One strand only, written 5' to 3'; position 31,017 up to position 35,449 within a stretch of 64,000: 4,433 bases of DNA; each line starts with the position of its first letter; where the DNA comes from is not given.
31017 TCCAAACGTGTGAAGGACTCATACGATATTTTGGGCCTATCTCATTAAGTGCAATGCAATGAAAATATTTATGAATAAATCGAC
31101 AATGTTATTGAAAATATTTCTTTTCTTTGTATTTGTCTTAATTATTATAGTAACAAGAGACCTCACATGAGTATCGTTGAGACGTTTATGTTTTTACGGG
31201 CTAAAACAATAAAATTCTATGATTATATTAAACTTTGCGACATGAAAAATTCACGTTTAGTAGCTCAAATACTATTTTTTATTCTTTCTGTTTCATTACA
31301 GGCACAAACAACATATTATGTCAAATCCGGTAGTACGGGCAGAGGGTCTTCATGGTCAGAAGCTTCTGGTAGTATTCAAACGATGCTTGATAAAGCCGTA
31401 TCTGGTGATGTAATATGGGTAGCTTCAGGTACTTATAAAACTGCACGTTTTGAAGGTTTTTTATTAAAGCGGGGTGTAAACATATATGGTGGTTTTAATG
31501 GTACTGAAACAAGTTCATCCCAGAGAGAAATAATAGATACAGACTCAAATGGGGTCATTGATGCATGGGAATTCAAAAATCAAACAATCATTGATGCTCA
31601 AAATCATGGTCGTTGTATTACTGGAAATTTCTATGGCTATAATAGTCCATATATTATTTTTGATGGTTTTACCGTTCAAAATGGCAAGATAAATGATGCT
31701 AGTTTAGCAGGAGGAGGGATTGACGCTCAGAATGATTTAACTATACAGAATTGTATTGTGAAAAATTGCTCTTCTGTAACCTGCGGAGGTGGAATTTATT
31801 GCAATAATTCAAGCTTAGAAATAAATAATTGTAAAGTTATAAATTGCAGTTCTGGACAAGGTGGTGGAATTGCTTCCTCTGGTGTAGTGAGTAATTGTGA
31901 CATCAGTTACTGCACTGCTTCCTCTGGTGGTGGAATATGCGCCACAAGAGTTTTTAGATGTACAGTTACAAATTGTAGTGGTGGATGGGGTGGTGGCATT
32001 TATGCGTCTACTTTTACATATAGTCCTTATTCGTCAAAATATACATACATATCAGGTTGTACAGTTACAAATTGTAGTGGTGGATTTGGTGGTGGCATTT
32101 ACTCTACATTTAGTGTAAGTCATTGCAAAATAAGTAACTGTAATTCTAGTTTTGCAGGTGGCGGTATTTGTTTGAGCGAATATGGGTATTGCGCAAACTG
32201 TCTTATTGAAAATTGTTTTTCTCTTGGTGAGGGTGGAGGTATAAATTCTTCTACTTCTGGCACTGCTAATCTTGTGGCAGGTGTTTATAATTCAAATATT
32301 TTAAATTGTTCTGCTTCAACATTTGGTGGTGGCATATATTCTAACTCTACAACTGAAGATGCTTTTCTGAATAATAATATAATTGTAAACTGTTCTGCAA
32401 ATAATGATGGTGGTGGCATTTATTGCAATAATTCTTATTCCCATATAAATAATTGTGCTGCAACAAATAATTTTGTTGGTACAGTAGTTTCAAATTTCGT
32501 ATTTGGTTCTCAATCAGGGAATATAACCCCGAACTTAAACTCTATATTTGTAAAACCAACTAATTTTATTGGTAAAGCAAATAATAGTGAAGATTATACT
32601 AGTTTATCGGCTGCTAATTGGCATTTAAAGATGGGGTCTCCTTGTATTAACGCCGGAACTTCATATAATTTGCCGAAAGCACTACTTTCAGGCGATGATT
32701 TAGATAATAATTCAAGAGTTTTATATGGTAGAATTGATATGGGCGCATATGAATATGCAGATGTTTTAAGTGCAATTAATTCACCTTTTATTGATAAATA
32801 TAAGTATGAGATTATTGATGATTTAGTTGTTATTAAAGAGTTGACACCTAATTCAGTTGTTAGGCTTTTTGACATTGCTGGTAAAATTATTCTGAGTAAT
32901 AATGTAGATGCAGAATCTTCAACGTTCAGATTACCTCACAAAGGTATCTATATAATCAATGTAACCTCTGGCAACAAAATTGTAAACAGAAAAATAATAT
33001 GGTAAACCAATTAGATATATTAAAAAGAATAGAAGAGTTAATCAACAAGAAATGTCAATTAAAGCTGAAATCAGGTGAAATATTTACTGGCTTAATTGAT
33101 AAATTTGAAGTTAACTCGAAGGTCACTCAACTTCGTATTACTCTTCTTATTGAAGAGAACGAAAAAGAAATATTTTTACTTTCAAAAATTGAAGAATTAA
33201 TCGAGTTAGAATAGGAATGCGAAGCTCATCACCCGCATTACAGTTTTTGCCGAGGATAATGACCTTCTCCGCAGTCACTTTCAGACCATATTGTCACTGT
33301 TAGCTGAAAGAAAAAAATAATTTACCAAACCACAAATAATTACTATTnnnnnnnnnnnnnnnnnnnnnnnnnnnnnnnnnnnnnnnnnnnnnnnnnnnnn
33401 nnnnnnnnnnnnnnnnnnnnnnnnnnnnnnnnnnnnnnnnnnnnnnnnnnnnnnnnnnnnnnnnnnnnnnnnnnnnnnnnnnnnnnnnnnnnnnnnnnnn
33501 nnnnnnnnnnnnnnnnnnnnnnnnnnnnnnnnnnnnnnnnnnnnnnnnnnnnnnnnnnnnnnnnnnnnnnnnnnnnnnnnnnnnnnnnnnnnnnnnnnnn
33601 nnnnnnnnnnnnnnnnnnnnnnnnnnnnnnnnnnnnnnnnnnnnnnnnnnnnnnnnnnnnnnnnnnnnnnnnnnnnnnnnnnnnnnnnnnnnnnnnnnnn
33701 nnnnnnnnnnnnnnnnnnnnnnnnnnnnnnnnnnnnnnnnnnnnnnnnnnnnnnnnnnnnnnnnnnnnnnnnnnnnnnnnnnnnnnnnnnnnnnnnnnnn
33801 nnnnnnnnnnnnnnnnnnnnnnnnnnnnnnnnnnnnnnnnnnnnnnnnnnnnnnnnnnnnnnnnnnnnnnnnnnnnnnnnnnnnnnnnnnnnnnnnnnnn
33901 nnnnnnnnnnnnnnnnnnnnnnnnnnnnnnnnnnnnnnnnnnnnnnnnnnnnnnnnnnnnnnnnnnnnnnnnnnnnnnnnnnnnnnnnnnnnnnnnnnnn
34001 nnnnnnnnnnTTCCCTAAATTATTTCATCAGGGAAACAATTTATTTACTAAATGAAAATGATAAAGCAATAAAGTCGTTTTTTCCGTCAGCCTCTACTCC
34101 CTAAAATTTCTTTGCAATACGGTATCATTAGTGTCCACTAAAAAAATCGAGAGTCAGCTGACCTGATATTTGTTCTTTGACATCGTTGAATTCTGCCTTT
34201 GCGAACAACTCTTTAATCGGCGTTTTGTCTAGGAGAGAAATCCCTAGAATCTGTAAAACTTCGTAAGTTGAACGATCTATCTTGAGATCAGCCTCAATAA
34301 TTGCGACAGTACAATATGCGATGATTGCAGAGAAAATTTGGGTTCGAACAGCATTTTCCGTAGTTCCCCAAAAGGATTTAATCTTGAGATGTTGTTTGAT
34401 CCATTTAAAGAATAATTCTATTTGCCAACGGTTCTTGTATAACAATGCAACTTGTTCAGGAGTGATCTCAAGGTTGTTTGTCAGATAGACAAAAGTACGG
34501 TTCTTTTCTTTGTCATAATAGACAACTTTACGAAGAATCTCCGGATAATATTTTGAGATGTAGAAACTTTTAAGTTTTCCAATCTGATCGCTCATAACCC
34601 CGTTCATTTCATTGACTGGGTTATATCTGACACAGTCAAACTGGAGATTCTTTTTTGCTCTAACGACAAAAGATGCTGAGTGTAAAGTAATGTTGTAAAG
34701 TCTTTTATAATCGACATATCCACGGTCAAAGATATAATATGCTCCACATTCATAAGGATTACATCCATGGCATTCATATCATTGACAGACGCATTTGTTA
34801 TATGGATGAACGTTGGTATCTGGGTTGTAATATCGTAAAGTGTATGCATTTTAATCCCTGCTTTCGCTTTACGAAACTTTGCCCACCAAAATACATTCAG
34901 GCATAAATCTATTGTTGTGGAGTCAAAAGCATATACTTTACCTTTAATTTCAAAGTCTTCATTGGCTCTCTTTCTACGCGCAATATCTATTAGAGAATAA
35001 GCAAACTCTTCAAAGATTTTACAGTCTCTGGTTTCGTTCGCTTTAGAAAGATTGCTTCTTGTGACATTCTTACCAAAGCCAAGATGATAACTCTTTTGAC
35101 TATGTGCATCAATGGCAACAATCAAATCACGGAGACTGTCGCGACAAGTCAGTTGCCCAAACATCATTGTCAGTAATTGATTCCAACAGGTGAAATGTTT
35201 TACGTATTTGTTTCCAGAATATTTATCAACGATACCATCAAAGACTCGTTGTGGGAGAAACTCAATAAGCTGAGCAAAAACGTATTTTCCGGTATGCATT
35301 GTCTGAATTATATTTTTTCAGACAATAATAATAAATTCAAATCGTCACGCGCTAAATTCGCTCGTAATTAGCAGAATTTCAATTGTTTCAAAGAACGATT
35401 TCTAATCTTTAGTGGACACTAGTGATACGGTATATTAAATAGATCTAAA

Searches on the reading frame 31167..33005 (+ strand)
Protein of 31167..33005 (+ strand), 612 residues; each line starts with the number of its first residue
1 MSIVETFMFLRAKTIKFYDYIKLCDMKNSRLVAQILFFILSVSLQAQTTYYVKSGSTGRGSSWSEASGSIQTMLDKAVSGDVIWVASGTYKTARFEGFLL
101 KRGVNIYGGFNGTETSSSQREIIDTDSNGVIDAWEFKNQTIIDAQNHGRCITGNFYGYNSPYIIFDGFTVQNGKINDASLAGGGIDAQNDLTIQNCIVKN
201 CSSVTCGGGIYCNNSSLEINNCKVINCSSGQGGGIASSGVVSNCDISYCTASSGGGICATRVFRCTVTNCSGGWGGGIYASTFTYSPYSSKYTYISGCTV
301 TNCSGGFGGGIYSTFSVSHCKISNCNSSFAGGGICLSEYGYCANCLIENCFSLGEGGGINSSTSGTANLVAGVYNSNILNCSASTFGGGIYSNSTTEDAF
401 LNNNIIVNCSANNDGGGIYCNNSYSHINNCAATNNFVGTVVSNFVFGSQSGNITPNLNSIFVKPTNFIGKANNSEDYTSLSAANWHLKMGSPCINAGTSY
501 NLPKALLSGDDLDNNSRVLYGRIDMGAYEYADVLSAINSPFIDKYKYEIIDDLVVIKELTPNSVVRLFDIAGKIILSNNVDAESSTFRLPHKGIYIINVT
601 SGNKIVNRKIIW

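Call 44: search_protein_families(library=pfam, proteins=[window:31167-33005:+], max_evalue=0.0001)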
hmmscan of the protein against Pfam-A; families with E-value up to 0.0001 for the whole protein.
window:31167-33005:+ (612 aa): 1 family
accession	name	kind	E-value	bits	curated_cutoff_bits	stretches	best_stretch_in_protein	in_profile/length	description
PF13229.12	Beta_helix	-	9.6e-06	25.8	25.9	1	209-369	2-152/158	Right handed beta helix region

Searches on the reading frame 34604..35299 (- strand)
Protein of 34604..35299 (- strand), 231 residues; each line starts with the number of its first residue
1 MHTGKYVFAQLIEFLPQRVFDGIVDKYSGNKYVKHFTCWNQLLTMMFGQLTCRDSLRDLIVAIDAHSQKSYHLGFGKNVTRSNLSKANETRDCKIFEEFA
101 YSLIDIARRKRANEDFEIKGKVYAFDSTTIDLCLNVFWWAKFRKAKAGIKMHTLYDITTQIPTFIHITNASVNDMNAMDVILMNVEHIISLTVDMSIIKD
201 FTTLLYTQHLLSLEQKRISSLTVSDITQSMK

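Call 44: search_protein_families(library=pfam, proteins=[window:34604-35299:-], max_evalue=0.0001)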
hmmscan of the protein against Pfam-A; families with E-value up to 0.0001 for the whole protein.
window:34604-35299:- (231 aa): 2 families
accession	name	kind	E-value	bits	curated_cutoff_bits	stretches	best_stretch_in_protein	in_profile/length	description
PF14294.11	DUF4372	-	1.8e-29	102.1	25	1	3-75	1-73/74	Domain of unknown function (DUF4372)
PF01609.27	DDE_Tnp_1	-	5.1e-08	33.4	23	1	121-194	5-83/200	Transposase DDE domain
